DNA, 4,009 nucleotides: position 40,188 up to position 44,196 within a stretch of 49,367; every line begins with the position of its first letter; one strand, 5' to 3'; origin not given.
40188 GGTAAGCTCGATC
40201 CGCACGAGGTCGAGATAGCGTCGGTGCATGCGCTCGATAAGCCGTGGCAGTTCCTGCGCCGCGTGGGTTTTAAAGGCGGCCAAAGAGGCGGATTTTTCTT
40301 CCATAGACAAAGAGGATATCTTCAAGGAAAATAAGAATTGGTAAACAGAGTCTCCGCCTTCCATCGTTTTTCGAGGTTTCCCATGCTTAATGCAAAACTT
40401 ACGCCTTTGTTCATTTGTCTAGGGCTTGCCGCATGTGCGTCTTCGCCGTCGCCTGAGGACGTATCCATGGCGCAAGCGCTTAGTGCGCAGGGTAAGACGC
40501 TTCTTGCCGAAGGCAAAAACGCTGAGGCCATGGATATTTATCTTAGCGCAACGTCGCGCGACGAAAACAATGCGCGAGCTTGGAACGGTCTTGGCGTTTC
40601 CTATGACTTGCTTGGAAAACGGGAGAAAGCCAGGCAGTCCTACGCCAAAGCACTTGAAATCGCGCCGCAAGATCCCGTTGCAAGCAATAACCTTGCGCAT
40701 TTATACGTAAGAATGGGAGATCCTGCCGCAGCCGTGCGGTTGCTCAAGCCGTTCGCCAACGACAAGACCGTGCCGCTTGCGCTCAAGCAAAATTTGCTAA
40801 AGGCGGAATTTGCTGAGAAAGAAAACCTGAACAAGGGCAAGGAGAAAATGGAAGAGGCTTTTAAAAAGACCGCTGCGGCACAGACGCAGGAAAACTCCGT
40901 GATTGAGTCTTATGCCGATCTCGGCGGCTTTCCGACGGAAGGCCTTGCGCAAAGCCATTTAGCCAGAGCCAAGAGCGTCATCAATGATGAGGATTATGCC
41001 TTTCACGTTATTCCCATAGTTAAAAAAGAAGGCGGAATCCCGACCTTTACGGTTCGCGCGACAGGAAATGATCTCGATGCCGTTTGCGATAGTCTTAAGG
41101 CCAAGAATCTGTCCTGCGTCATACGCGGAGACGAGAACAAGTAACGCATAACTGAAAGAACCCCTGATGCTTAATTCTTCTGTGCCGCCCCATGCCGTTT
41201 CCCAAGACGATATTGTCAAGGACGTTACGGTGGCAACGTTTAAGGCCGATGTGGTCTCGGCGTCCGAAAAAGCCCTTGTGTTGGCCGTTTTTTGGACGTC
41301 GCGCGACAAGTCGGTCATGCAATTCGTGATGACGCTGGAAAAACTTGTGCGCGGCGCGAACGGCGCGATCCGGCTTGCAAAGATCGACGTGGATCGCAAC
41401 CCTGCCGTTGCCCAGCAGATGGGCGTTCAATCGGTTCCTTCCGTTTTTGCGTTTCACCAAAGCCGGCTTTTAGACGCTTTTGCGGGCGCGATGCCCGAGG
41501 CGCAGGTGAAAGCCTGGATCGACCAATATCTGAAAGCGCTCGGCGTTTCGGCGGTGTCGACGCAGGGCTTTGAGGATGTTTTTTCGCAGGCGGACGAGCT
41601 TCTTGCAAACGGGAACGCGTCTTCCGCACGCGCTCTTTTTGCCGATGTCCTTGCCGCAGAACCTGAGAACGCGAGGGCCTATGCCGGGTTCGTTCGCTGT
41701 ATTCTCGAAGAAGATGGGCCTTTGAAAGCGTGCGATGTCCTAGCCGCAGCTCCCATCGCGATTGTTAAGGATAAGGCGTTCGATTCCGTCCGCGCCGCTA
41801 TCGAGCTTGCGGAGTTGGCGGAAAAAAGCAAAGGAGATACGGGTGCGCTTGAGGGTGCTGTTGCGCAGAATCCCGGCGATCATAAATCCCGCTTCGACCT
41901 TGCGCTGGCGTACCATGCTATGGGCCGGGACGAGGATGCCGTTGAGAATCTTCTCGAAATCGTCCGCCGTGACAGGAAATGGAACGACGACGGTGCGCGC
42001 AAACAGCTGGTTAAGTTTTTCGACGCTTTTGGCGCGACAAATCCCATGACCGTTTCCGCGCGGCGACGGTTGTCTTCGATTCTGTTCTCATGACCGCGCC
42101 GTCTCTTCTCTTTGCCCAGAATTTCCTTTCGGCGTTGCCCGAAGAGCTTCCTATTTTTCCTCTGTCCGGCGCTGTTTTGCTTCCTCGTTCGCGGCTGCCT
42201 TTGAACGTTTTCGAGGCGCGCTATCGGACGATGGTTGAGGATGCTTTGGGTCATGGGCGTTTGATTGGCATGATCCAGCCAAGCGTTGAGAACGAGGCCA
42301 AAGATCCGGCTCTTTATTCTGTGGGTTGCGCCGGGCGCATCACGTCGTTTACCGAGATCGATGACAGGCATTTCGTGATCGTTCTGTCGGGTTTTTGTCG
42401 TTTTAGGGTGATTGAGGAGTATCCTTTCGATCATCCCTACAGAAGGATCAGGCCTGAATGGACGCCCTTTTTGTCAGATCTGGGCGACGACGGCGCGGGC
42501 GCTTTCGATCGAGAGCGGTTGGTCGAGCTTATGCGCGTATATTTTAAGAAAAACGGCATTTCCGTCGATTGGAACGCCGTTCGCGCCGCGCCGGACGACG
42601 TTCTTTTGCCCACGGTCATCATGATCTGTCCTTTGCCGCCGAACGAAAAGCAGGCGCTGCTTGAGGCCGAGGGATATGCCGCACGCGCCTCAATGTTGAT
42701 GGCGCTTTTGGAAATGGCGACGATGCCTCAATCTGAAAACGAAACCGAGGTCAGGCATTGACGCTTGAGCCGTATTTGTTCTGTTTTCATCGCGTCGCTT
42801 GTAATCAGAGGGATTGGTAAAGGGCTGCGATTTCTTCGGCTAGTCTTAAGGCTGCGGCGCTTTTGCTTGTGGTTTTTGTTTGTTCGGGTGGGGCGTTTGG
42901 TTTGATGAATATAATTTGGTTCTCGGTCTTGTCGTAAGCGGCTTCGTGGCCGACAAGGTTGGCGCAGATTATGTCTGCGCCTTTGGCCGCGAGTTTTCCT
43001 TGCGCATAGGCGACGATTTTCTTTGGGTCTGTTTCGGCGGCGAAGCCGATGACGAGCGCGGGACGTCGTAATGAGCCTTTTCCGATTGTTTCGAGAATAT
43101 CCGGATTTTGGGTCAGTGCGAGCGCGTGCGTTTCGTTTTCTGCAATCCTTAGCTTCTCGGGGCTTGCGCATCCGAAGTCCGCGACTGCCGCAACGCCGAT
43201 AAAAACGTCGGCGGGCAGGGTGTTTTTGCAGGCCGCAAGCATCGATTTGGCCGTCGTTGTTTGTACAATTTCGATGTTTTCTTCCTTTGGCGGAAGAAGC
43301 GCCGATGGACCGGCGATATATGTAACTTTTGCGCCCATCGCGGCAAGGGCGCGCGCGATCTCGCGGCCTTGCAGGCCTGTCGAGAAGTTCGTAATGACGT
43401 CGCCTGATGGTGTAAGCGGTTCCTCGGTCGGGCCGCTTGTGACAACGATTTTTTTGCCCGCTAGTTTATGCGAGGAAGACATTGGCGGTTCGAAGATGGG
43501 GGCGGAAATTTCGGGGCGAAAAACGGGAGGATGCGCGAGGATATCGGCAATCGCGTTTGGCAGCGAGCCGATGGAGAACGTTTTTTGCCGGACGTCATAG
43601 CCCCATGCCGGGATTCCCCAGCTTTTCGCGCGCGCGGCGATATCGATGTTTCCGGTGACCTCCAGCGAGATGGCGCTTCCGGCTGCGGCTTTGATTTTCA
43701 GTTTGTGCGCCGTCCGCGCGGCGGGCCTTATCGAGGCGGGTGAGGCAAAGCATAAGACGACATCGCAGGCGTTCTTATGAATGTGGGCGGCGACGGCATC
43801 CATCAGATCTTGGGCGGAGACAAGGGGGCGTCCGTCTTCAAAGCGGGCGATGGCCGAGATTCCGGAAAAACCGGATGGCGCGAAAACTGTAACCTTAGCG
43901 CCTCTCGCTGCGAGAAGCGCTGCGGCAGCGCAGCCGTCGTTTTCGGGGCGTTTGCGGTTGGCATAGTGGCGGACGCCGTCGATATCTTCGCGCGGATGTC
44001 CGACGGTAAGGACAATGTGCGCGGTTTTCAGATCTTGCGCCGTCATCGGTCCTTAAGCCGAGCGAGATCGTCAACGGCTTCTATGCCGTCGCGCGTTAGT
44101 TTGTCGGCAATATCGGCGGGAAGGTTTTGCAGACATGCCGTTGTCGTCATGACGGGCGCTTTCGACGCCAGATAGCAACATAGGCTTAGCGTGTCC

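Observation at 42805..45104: CoaBC encoded as two genes, each an internal duplication (CoaC-CoaC' | CoaB'-CoaB), with different catalytic motifs lost in each CoaC repeat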

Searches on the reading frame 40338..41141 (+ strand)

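Call 65: search_protein_families(library=pfam, max_evalue=0.001, proteins=[window:40338-41141:+])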
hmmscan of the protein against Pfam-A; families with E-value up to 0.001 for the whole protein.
window:40338-41141:+ (268 aa): 15 families
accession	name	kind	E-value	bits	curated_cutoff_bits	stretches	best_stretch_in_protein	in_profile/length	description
PF00515.34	TPR_1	-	9.5e-14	51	27.8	1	79-112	1-34/34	Tetratricopeptide repeat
PF13414.12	TPR_11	-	6.7e-13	48.5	26.8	2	92-127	7-42/42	TPR repeat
PF13181.12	TPR_8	-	1.1e-12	47.5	25.7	1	79-112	1-34/34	Tetratricopeptide repeat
PF07719.23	TPR_2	-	1.6e-12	46.9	27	1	79-112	1-34/34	Tetratricopeptide repeat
PF13424.12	TPR_12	-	1.1e-11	45.2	30.1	1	43-110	8-76/77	Tetratricopeptide repeat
PF13431.12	TPR_17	-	1.1e-11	44.5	24.4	1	102-133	2-33/34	Tetratricopeptide repeat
PF14559.12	TPR_19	-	1.5e-11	44.9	25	2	93-137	5-49/68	Tetratricopeptide repeat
PF13176.12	TPR_7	-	2.5e-11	43.1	27.9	0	81-112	1-32/36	Tetratricopeptide repeat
PF13432.12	TPR_16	-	1e-10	42.3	32.7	1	50-113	2-65/65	Tetratricopeptide repeat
PF13428.12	TPR_14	-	8.2e-10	38.8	23.5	0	47-86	3-42/44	Tetratricopeptide repeat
PF07721.20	TPR_4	-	8.6e-06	26.3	27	0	114-136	2-24/26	Tetratricopeptide repeat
PF13374.12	TPR_10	-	9.1e-06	26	27.5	0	117-137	6-26/42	Tetratricopeptide repeat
PF23914.1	TPR_CcmH_CycH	-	1.4e-05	25.4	42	1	74-137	45-111/158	Cytochrome c-type biogenesis protein H TPR domain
PF13174.12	TPR_6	-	6e-05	23.9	26.3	0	85-111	6-32/33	Tetratricopeptide repeat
PF22860.2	DUF7017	-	0.00035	21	27.5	0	51-137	7-95/141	Domain of unknown function (DUF7017)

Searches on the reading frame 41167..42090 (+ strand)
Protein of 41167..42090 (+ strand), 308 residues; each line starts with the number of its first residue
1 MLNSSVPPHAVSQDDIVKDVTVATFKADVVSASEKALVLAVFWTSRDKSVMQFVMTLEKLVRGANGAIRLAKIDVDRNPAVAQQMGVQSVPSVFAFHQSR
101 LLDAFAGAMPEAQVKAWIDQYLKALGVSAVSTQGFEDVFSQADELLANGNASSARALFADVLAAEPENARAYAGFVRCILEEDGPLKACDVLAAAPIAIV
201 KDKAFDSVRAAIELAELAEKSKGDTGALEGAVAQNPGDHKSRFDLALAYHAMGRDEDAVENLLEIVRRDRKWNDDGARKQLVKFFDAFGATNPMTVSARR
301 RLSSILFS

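Call 65: search_protein_families(library=pfam, max_evalue=0.001, proteins=[window:41167-42090:+])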
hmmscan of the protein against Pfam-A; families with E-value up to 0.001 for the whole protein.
window:41167-42090:+ (308 aa): 7 families
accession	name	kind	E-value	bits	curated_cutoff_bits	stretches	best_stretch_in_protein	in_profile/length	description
PF14561.12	TPR_20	-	5.6e-31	107.2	25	1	221-307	4-90/90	Tetratricopeptide repeat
PF14559.12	TPR_19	-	5.6e-13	49.5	25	2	145-212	1-68/68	Tetratricopeptide repeat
PF00085.26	Thioredoxin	-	2.6e-09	37.4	23.5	1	18-119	3-102/103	Thioredoxin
PF13432.12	TPR_16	-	6.4e-08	33.3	32.7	1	141-173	3-35/65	Tetratricopeptide repeat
PF13428.12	TPR_14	-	4.9e-06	27.1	23.5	0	142-174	8-40/44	Tetratricopeptide repeat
PF13431.12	TPR_17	-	5.6e-05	23.5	24.4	0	229-259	3-33/34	Tetratricopeptide repeat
PF13098.12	Thioredoxin_2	-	0.00031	21.5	27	1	41-118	47-104/104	Thioredoxin-like domain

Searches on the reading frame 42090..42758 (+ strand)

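Call 65: search_protein_families(library=pfam, max_evalue=0.001, proteins=[window:42090-42758:+])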
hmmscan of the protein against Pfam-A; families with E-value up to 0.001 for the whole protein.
window:42090-42758:+ (223 aa): 1 family
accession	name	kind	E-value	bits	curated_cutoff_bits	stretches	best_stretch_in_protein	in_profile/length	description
PF02190.22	LON_substr_bdg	-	4e-25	89.3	28.7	1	19-207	1-198/200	ATP-dependent protease La (LON) substrate-binding domain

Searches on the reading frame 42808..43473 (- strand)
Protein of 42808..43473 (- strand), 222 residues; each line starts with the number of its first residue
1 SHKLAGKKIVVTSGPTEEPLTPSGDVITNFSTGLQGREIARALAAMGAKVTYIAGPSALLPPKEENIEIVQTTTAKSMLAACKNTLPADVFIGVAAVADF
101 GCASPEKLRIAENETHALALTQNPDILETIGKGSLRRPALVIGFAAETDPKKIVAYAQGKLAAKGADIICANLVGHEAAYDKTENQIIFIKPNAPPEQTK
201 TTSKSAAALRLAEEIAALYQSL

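Call 3: search_protein_families(library=pfam, max_evalue=10, proteins=[window:42808-43473:-])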
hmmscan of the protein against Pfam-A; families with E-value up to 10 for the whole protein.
seq(222 aa): 1 family
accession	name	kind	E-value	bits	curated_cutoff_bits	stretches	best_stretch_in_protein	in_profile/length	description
PF04127.22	DFP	-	1.4e-46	159.1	22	1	4-190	1-186/186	DNA/pantothenate metabolism flavoprotein C-terminal domain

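Call 26: search_solved_structures(query=window:42808-43473:-, max_evalue=0.001, show_alignments=3)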
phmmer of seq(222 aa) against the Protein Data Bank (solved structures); distinct sequences matched with E-value up to 0.001: 7.
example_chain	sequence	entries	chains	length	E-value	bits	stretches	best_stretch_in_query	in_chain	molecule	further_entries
4qji_A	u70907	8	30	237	1.4e-25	93.6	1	2-221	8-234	Phosphopantothenate--cysteine ligase | Coenzyme A biosynthesis bifunctional protein CoaBC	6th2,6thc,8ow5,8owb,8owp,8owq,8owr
6tgv_A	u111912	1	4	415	2e-24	89.7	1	3-221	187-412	Coenzyme A biosynthesis bifunctional protein CoaBC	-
5int_A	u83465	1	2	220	3.5e-24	88.9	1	2-190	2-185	Phosphopantothenate--cysteine ligase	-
1u7u_A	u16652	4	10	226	6.2e-24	88.1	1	8-185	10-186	Coenzyme A biosynthesis bifunctional protein coaBC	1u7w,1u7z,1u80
2gk4_A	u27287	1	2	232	4.1e-08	36.5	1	7-100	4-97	conserved hypothetical protein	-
1p9o_A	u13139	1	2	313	0.00047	23.3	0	84-175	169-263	Phosphopantothenoylcysteine synthetase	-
7edz_D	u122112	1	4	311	0.00062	22.8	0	7-54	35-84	Phosphopantothenate--cysteine ligase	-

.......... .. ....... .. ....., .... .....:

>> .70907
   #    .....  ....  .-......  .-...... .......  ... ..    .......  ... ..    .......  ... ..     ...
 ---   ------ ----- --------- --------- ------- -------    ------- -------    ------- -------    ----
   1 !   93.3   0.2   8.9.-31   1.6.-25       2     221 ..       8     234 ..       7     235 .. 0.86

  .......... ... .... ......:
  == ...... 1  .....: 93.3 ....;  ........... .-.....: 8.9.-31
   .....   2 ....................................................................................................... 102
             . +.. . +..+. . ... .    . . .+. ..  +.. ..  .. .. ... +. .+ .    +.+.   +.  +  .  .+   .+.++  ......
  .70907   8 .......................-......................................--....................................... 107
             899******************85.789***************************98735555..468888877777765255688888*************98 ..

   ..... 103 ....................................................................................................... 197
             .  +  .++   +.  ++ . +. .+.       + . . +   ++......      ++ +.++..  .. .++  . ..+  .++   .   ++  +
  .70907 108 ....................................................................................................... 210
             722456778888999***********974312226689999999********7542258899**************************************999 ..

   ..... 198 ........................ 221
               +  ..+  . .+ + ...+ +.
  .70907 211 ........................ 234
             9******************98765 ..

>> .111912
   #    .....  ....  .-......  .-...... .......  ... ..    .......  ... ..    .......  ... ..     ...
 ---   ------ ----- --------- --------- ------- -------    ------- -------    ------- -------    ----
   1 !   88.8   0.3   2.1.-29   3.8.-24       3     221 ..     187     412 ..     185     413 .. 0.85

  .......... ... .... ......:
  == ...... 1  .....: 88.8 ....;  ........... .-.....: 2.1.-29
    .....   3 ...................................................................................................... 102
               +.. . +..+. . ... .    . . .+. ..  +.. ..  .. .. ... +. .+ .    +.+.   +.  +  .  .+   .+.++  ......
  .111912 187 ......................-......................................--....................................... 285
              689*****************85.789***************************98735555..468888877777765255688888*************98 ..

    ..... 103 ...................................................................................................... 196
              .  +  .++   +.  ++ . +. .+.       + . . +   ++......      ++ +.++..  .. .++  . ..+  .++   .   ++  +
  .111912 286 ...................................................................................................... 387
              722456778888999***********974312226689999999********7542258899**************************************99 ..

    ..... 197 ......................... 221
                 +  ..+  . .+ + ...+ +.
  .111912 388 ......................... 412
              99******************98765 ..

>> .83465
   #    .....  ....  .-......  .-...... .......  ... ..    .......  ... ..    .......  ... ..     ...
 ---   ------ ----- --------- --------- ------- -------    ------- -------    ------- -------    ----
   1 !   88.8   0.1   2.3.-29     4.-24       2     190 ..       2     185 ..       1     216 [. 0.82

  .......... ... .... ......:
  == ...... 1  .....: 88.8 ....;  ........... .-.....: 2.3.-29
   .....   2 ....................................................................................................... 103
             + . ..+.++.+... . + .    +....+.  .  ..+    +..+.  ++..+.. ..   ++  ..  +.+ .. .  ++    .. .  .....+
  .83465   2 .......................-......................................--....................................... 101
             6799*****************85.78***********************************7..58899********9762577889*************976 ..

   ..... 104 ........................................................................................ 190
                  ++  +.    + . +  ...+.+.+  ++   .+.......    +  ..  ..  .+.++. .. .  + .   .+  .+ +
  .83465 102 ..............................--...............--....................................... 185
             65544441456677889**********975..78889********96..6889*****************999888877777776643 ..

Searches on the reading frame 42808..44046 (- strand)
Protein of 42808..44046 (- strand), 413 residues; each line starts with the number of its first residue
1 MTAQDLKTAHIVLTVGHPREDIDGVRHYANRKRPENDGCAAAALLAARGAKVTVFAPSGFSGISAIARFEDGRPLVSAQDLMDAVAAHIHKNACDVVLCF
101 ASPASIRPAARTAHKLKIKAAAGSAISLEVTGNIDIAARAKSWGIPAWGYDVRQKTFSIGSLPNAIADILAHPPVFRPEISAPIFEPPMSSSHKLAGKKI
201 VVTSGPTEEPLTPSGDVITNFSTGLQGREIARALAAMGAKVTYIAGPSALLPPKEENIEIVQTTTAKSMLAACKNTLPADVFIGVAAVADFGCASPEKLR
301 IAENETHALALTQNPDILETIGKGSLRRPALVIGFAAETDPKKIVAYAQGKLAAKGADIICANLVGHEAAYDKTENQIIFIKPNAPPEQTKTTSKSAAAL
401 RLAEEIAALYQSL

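Call 3: search_protein_families(library=pfam, max_evalue=10, proteins=[window:42808-44046:-])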
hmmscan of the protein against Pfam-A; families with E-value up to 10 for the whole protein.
window:42808-44046:- (413 aa): 4 families
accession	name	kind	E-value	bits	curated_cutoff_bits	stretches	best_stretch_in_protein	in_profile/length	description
PF04127.22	DFP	-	6.5e-61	205.8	22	2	195-380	1-185/186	DNA/pantothenate metabolism flavoprotein C-terminal domain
PF13439.12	Glyco_transf_4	-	0.012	16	28.5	1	43-119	13-98/170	Glycosyltransferase Family 4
PF03853.21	YjeF_N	-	0.016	15.6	24.9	1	37-56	40-59/169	YjeF-related protein N-terminus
PF00070.33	Pyr_redox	-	0.021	15.8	22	1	224-255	8-39/82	Pyridine nucleotide-disulphide oxidoreductase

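Call 4: search_protein_families(library=ncbifam, max_evalue=10, proteins=[window:42808-44046:-])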
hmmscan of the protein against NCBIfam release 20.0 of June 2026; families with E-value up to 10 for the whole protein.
window:42808-44046:- (413 aa): 5 families
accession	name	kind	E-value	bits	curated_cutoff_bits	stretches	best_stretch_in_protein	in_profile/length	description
TIGR00521.1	coaBC_dfp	equivalog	5.6e-53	180.4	219.7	2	189-406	178-391/392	bifunctional phosphopantothenoylcysteine decarboxylase/phosphopantothenate--cysteine ligase CoaBC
NF005231.0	PRK06732.1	equivalog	8.2e-17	61.8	265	1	199-293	2-96/229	phosphopantothenate--cysteine ligase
TIGR02114.1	coaB_strep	equivalog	6.9e-13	48.9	217.2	1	199-294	2-97/228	phosphopantothenate--cysteine ligase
NF007199.0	PRK09620.1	equivalog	2.7e-06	26.9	248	1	196-260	2-66/229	hypothetical protein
NF005559.1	PRK07231.1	subfamily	2.8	7.3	215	1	217-285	8-71/249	glucose 1-dehydrogenase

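Call 6: find_homologous_proteins(query=window:42808-44046:-)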
Query window:42808-44046:- (413 aa): 3022 proteins with E <= 0.001 among 8000 candidates; the best 120 are listed.
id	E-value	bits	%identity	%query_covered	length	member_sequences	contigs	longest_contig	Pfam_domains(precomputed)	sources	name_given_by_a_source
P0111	2.0e-265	898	100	100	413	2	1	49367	PF04127.23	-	-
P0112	1.5e-120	421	50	100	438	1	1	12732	PF04127.23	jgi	jgi:phosphopantothenoylcysteine synthetase/decarboxylase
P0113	1.4e-118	415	51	99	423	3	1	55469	PF04127.23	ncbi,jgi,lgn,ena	-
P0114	6.2e-118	412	50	99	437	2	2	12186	PF04127.23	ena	-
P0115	2.3e-117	411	49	99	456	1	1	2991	PF04127.23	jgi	jgi:phosphopantothenoylcysteine synthetase/decarboxylase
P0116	5.7e-117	409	51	99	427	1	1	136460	PF04127.23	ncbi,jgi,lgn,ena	ncbi:MAG: phosphopantothenoylcysteine decarboxylase [Bdellovibrionales bacterium]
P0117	2.0e-115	404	49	99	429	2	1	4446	PF04127.23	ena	-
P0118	3.1e-115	404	49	99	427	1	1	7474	PF04127.23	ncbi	-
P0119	6.7e-111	389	48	100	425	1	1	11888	PF04127.23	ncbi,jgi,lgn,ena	ncbi:MAG: phosphopantothenoylcysteine decarboxylase [Bdellovibrionales bacterium]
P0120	8.6e-111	389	47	99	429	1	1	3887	PF04127.23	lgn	-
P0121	3.1e-109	384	51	98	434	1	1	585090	PF04127.23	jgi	jgi:phosphopantothenoylcysteine synthetase/decarboxylase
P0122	1.6e-107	378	46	100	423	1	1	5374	PF04127.23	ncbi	-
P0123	4.2e-107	377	49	98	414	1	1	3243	PF04127.23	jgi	jgi:phosphopantothenoylcysteine synthetase/decarboxylase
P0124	1.8e-106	375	46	99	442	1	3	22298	PF04127.23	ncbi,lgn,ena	-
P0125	2.2e-104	368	46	98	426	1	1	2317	PF04127.23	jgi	jgi:phosphopantothenoylcysteine synthetase/decarboxylase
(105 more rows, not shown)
